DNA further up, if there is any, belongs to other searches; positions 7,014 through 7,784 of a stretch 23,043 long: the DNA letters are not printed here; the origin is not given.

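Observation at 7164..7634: Opposite-strand 156-aa gene between lysis and packaging modules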

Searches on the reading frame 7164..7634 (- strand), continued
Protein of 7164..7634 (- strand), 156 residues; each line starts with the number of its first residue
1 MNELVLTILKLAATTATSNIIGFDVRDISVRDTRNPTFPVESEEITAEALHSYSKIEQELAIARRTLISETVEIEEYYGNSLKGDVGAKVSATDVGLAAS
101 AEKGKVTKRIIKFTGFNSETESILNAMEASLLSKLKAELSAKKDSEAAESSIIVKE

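Call 46: find_related_loci(query=A3, collection=genome_contigs, flank=8000)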
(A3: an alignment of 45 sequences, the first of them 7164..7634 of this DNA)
Query A3 (156 aa) in genome_contigs; peptide patterns used: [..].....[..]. (x = any residue, [..] = any of these).
114 stretches matched a pattern; 70 encode a relative of the query (tblastn E <= 1e-3); 70 distinct loci.
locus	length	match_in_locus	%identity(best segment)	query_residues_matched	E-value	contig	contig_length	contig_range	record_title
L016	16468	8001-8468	92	1-156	4e-91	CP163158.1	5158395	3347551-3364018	Citrobacter murliniae strain 24249 chromosome, complete genome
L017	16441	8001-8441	64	1-151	4e-55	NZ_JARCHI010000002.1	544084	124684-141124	Enterobacter pasteurii strain A-8 NODE_2_covk_21.855737_covr_62.715_cutoff_34, whole genome shotgun sequence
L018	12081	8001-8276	45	44-135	5e-21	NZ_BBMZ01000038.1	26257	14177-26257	Pseudescherichia vulneris NBRC 102420, whole genome shotgun sequence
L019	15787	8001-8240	56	45-124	1e-20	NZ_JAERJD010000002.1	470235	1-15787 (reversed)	Citrobacter sp. JGM124 scaffold2_size470235, whole genome shotgun sequence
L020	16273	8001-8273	47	44-130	3e-19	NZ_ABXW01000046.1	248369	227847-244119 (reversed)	Providencia alcalifaciens DSM 30120 P_alcalifaciens-1.0_Cont129.1, whole genome shotgun sequence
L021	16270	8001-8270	46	45-133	3e-18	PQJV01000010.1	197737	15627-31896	Candidatus Pantoea alvi isolate PSNIH6 NODE_10, whole genome shotgun sequence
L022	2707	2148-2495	42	14-121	4e-18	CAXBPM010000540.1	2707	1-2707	MAG TPA_asm: uncultured Roseivirga sp. isolate ERR2762188_concoct_233 genome assembly, contig: ERZ3421808.52670, whole g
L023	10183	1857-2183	40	25-129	5e-16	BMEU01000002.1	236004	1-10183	Comamonas phosphati CGMCC 1.12294 DNA, sequence02, whole genome shotgun sequence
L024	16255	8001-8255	52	43-125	7e-16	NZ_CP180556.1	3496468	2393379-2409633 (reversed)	Neptuniibacter sp. QD29_5 chromosome, complete genome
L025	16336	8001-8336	40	12-115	6e-16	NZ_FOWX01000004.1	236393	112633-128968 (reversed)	Pseudomonas borbori strain DSM 17834, whole genome shotgun sequence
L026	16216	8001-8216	50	44-115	3e-15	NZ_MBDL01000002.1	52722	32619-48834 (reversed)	Acinetobacter celticus strain ANC 4603 Contig10, whole genome shotgun sequence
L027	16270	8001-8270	41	39-121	3e-15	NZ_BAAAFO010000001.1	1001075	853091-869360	Rhodanobacter caeni strain JCM 16242 sequence01, whole genome shotgun sequence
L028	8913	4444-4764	44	17-115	4e-15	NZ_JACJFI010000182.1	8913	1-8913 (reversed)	Shewanella sp. SG41-4 NODE_182_length_8913_cov_3.7, whole genome shotgun sequence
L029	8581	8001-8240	43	43-122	4e-15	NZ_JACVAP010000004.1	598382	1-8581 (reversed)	Xanthomonas sp. XNM01 NODE_4_length_598382_cov_76.238677, whole genome shotgun sequence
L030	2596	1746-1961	51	44-115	9e-15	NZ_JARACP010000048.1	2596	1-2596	Aliivibrio sp. S4MY1 48, whole genome shotgun sequence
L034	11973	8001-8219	49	43-115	4e-14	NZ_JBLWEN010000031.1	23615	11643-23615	Candidatus Electronema sp. JM S1CJMS.14643, whole genome shotgun sequence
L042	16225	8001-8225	41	43-117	1e-12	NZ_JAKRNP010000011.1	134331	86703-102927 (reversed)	Paenibacillus sp. ACRSA NODE_11_length_134331_cov_17.558565_pilon, whole genome shotgun sequence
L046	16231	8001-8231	46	49-124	3e-12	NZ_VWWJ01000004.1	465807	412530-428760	Burkholderia sp. Ax-1719 NODE_4_length_465807_cov_22.356850/0, whole genome shotgun sequence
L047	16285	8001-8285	40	43-135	7e-12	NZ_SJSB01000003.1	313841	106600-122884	Marinomonas flavescens strain ANRC-JHZ47 contig3, whole genome shotgun sequence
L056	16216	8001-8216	40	54-122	5e-10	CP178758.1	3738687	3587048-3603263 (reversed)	MAG: Candidatus Electrothrix sp. YB6 chromosome, complete genome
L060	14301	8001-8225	40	43-115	2e-9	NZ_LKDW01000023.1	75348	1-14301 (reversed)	Pseudoalteromonas sp. P1-25 AN393_contig000023, whole genome shotgun sequence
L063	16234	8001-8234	37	40-121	2e-9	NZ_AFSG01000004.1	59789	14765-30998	Bacillus spizizenii DV1-B-1 gbs3c.contig.3, whole genome shotgun sequence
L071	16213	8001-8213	42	43-113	8e-8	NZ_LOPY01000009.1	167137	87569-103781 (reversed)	Pseudoalteromonas sp. XI10 contig_17, whole genome shotgun sequence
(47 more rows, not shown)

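Call 52: search_protein_families(library=pfam, alignment_id=A4, max_evalue=0.0001)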
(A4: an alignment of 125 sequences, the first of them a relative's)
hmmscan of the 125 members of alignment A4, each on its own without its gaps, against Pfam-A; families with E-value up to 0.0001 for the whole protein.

A. member 1, L016:6951-7946:- (332 aa): 1 family
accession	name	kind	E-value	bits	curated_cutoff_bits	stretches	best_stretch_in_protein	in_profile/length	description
PF03592.21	Terminase_2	-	3.1e-28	99.6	26.1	1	94-300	1-136/141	Terminase small subunit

B. families by the number of members that match (of 125 scanned): 83 families (the first 25 are shown)
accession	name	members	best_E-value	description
PF00589.27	Phage_integrase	5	1.1e-38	Phage integrase family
PF00350.29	Dynamin_N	3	2.7e-20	Dynamin family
PF01926.29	MMR_HSR1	3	1.4e-16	50S ribosome-binding GTPase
PF03245.18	Phage_lysis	2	8.8e-40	Bacteriophage Rz lysis protein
PF13495.12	Phage_int_SAM_4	2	1.2e-28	Phage integrase, N-terminal SAM-like domain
PF03592.21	Terminase_2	2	3.1e-28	Terminase small subunit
PF17773.7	UPF0176_N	2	2.9e-27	UPF0176 acylphosphatase like domain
PF08238.18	Sel1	2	7.7e-24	Sel1 repeat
PF13304.12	AAA_21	2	6.3e-16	AAA domain, putative AbiEii toxin, Type IV TA system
PF00583.31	Acetyltransf_1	2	2.9e-15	Acetyltransferase (GNAT) family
PF13280.12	WYL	2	7.2e-14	WYL domain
PF00581.25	Rhodanese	2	4.1e-12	Rhodanese-like domain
PF03193.22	RsgA_GTPase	2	1e-05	RsgA GTPase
PF00012.26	HSP70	1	1.4e-275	Hsp70 protein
PF13337.12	BrxL_ATPase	1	8.3e-147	Lon-like protease BrxL-like, ATPase domain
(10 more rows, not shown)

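Call 53: search_protein_families(library=pfam, proteins=[L026:5117-7732:+, L034:5752-7653:+, L042:5296-7347:+, L046:6206-7750:+, L056:6337-7731:+, L071:6228-7706:+, L047:6648-7712:+, L060:7268-7711:+, L063:6736-7752:+, L022:349-2016:+], max_evalue=0.001)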
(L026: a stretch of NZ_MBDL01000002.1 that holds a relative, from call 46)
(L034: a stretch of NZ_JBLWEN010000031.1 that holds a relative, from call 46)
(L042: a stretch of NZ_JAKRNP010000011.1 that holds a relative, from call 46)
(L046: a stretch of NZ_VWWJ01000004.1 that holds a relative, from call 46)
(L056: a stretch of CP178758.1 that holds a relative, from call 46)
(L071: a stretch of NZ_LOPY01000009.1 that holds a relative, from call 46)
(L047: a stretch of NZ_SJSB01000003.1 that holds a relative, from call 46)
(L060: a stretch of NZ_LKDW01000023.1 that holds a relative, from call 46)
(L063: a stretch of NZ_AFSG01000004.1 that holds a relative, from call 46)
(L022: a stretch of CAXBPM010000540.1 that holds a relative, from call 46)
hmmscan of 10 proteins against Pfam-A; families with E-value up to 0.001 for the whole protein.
L026:5117-7732:+ (872 aa): 2 families
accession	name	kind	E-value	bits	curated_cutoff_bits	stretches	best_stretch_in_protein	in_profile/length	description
PF00330.25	Aconitase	-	4.9e-135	451.5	28.7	1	66-538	12-463/463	Aconitase family (aconitate hydratase)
PF00694.25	Aconitase_C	-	6.9e-30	104.5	22.8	1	662-793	4-130/131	Aconitase C-terminal domain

L034:5752-7653:+ (634 aa): 2 families
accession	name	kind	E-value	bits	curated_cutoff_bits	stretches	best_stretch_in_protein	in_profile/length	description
PF00012.26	HSP70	-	1.4e-275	915.6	20.6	1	4-598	1-598/599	Hsp70 protein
PF06723.19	MreB_Mbl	-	3.9e-13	49.4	27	1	117-371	76-316/327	MreB/Mbl protein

L042:5296-7347:+ (684 aa): 3 families
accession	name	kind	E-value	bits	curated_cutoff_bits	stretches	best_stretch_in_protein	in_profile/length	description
PF13337.12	BrxL_ATPase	-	8.3e-147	488.4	25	1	161-474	1-313/313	Lon-like protease BrxL-like, ATPase domain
PF20442.3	BrxL_N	-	7e-52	175.3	28.2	1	19-149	2-132/132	BREX system Lon protease-like protein BrxL N-terminal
PF05362.19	Lon_C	-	8.2e-06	26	21.1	1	520-679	42-200/205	Lon protease (S16) C-terminal proteolytic domain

L046:6206-7750:+ (515 aa): 3 families
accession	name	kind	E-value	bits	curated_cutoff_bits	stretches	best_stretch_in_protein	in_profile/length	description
PF01926.29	MMR_HSR1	-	9.2e-16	58.4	21.9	1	45-148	2-112/113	50S ribosome-binding GTPase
PF00350.29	Dynamin_N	-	4e-12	46.9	27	1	45-78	1-34/168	Dynamin family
PF03193.22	RsgA_GTPase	-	1.9e-05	25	30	1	30-97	96-170/174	RsgA GTPase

L056:6337-7731:+ (465 aa): 6 families
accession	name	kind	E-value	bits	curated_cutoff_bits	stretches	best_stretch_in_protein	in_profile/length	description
PF01189.24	Methyltr_RsmB-F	-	2.6e-49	168.1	27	1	262-458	7-198/199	16S rRNA methyltransferase RsmB/F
PF01029.23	NusB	-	3.5e-25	89.3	23.1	1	13-138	2-133/133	NusB family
PF22458.1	RsmF-B_ferredox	-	2.4e-15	56.9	27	1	159-228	1-69/74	Methyltr_RsmF/B-like, ferredoxin-like domain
PF01795.25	Methyltransf_5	-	0.00018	21.5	27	1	258-346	16-100/309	MraW methylase family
PF13578.12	Methyltransf_24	-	0.00034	21.9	26.3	0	275-356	8-86/105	Methyltransferase domain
PF13847.12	Methyltransf_31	-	0.00095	19.3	27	0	263-410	3-124/145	Methyltransferase domain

L071:6228-7706:+ (493 aa): 0 families

L047:6648-7712:+ (355 aa): 0 families

L060:7268-7711:+ (148 aa): 0 families

L063:6736-7752:+ (339 aa): 1 family
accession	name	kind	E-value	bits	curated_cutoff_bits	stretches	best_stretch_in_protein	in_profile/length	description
PF00145.23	DNA_methylase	-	1.1e-46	160.3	22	1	20-334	2-323/324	C-5 cytosine-specific DNA methylase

L022:349-2016:+ (556 aa): 3 families
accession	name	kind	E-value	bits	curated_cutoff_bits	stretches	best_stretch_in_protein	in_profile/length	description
PF13304.12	AAA_21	-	6.3e-16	59.7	27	1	219-295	226-303/304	AAA domain, putative AbiEii toxin, Type IV TA system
PF13175.12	AAA_15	-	2.2e-13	51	32.1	2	24-72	23-73/374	AAA ATPase domain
PF20469.4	OLD-like_TOPRIM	-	2e-05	25.4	23.2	1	345-413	1-67/67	Overcoming lysogenization defect protein-like, TOPRIM domain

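Call 56: fold_search(model_id=the predicted structure, library=viral)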
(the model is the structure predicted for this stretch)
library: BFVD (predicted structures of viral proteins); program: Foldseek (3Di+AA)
matches with E <= 10: 131; with E <= 0.001: 0
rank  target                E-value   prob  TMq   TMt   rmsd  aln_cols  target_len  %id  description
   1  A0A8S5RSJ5            3.9e-02  0.41  0.24  0.22  28.0       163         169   13  Uncharacterized protein [Myoviridae sp. ct7CH26]
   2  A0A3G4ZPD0            4.0e-01  0.09  0.17  0.11  16.7       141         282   16  Uncharacterized protein [Terrestrivirus sp.]
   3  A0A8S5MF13            5.0e-01  0.13  0.16  0.14  13.4        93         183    9  Uncharacterized protein [virus sp. ctK6s94]
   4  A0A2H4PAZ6            5.4e-01  0.11  0.18  0.15  13.2       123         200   17  (no name in the UniProt tables at hand)
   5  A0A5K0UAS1            5.8e-01  0.10  0.22  0.20  28.8       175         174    9  Uncharacterized protein [Yasminevirus sp. GU-2018]
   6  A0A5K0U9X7            7.1e-01  0.11  0.21  0.15  19.4       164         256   13  Uncharacterized protein [Yasminevirus sp. GU-2018]
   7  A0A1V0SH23            8.2e-01  0.05  0.16  0.04  18.7       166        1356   12  Uncharacterized protein [Hokovirus HKV1]
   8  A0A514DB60            8.8e-01  0.08  0.16  0.13  25.0       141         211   13  RNA-dependent RNA polymerase (Fragment) [Riboviria sp.]
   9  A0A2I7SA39            9.5e-01  0.06  0.14  0.14  20.7       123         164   14  (no name in the UniProt tables at hand)
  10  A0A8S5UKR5            1.0e+00  0.08  0.23  0.17  23.2       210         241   14  Small Terminase [Myoviridae sp. ctQf419]
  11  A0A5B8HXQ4            1.0e+00  0.07  0.18  0.07  19.2       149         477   13  Uncharacterized protein [Mimiviridae sp. ChoanoV1]
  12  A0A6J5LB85            1.2e+00  0.08  0.17  0.24  18.5       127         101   11  Uncharacterized protein [uncultured Caudovirales phage]
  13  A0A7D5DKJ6            1.3e+00  0.06  0.18  0.21  13.0       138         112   15  RNA replication protein (Fragment) [Plantain virus X]
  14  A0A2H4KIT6            1.7e+00  0.14  0.16  0.22  10.1        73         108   19  (no name in the UniProt tables at hand)
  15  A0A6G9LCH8            1.7e+00  0.09  0.22  0.26  12.1       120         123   13  (no name in the UniProt tables at hand)
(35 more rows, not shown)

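Call 58: search_protein_families(library=padloc, alignment_id=A2, max_evalue=0.01)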
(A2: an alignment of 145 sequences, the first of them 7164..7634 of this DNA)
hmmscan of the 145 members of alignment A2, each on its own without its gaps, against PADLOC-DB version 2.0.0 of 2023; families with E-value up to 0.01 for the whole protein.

A. member 1, window:7164-7634:- (156 aa): 0 families

B. families by the number of members that match (of 145 scanned): 30 families (the first 25 are shown)
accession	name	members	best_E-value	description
PDLC05062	PDC-S66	1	2.7e-13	-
PDLC02012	SAVED5--SAVED_TIR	1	6.5e-11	-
PDLC02421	Aga_TIR-PNTD1-PNTD2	1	2.5e-10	Class I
PDLC02403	Aga_TIR-PNTD1-PNTD2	1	2.1e-07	Class I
PDLC00434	ThsB1|ThsB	1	8.2e-07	TIR-like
PDLC00433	ThsB1|ThsB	1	2.8e-06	TIR-like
PDLC00431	ThsB1|ThsB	1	4.6e-06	TIR-like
PDLC03957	bSEFIR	1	1.2e-05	-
PDLC04688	PDC-M50B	1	1.7e-05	-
PDLC00426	ThsB1|ThsB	1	2.2e-05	TIR-like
PDLC02962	RT-TIR_XII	1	4.3e-05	single gene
PDLC00420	ThsB1|ThsB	1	6.3e-05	TIR-like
PDLC00429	ThsB1|ThsB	1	7.5e-05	TIR-like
PDLC00422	ThsB1|ThsB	1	7.8e-05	TIR-like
PDLC00436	ThsB1|ThsB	1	0.00013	TIR-like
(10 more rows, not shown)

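Call 59: search_protein_families(library=ncbifam, alignment_id=A2, max_evalue=0.01)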
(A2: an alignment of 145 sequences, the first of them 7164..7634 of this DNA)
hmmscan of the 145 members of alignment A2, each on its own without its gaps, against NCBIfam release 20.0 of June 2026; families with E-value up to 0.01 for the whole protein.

A. member 1, window:7164-7634:- (156 aa): 0 families

B. families by the number of members that match (of 145 scanned): 15 families
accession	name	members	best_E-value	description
TIGR02259.1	benz_CoA_red_A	3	0.00071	benzoyl-CoA reductase subunit A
NF042941.1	Retron_TIR_antiphage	1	2.3e-11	TIR domain-containing anti-phage reverse transcriptase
NF058526.1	Thoeris_type3_ThcB4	1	4.4e-10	Thoeris type III anti-phage system protein ThcB4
NF001260.0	PRK00226.1-1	1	0.00079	transcription elongation factor GreA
TIGR03399.1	RNA_3prim_cycl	1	0.0015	RNA 3'-terminal phosphate cyclase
NF040588.1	FxsC_Nterm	1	0.0016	TIR-like protein FxsC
NF004761.0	PRK06092.1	1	0.0021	aminodeoxychorismate lyase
NF006611.0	PRK09173.1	1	0.0026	F0F1 ATP synthase subunit B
TIGR02868.1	CydC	1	0.0041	thiol reductant ABC exporter subunit CydC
NF051890.1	prok_gasdermin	1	0.0047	gasdermin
NF008672.1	PRK11677.1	1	0.0048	Z-ring associated protein ZapG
NF007784.0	PRK10475.1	1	0.0066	23S rRNA pseudouridine(2604) synthase RluF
NF005312.0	PRK06846.1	1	0.0068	amidohydrolase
NF041357.1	XopU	1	0.0074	type III secretion system effector protein XopU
NF007352.0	PRK09847.1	1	0.0076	aldehyde dehydrogenase PuuC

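Call 60: search_protein_families(library=phrogs, alignment_id=A2, max_evalue=0.001)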
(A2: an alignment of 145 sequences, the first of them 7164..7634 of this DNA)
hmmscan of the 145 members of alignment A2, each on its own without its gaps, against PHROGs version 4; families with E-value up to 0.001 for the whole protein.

A. member 1, window:7164-7634:- (156 aa): 0 families

B. families by the number of members that match (of 145 scanned): 7 families
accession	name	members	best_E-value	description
phrog_24287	-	2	0.00038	-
phrog_15646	-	1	3.7e-11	-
phrog_29177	-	1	9.6e-06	-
phrog_6988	-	1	2.2e-05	-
phrog_9211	-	1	9.1e-05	-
phrog_26327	-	1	0.00031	-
phrog_4094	-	1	0.00086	-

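Call 64: find_related_loci(query=A3, collection=viral_contigs, flank=8000)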
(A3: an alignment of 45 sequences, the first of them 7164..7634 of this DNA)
Query A3 (156 aa) in viral_contigs; peptide patterns used: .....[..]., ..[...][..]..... (x = any residue, [..] = any of these).
116 stretches matched a pattern; 61 encode a relative of the query (tblastn E <= 1e-3); 61 distinct loci.
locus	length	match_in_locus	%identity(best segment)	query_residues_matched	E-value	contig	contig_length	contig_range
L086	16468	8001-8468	100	1-156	1e-98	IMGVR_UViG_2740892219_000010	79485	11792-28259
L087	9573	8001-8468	100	1-156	1e-98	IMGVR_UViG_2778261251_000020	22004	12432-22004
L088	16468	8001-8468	92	1-156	2e-91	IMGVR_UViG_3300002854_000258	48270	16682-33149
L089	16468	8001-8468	92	1-156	3e-90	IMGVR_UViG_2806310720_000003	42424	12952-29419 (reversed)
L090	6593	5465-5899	66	1-149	1e-54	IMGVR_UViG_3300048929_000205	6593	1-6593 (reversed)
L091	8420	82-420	59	34-146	5e-38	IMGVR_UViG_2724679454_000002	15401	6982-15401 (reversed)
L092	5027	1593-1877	49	27-124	3e-22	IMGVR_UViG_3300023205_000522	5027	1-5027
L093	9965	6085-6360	45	44-135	5e-21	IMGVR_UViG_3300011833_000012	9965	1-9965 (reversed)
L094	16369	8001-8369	39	8-132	5e-21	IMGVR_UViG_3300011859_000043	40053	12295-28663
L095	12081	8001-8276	45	44-135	4e-21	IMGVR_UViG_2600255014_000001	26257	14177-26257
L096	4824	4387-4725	39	29-138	2e-20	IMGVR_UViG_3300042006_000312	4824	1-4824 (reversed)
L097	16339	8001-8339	39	29-138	2e-20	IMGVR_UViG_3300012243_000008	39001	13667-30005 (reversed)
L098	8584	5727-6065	39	29-138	2e-20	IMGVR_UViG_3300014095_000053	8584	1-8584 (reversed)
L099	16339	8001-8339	39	29-138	2e-20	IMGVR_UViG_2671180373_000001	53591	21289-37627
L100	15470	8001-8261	47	44-130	2e-20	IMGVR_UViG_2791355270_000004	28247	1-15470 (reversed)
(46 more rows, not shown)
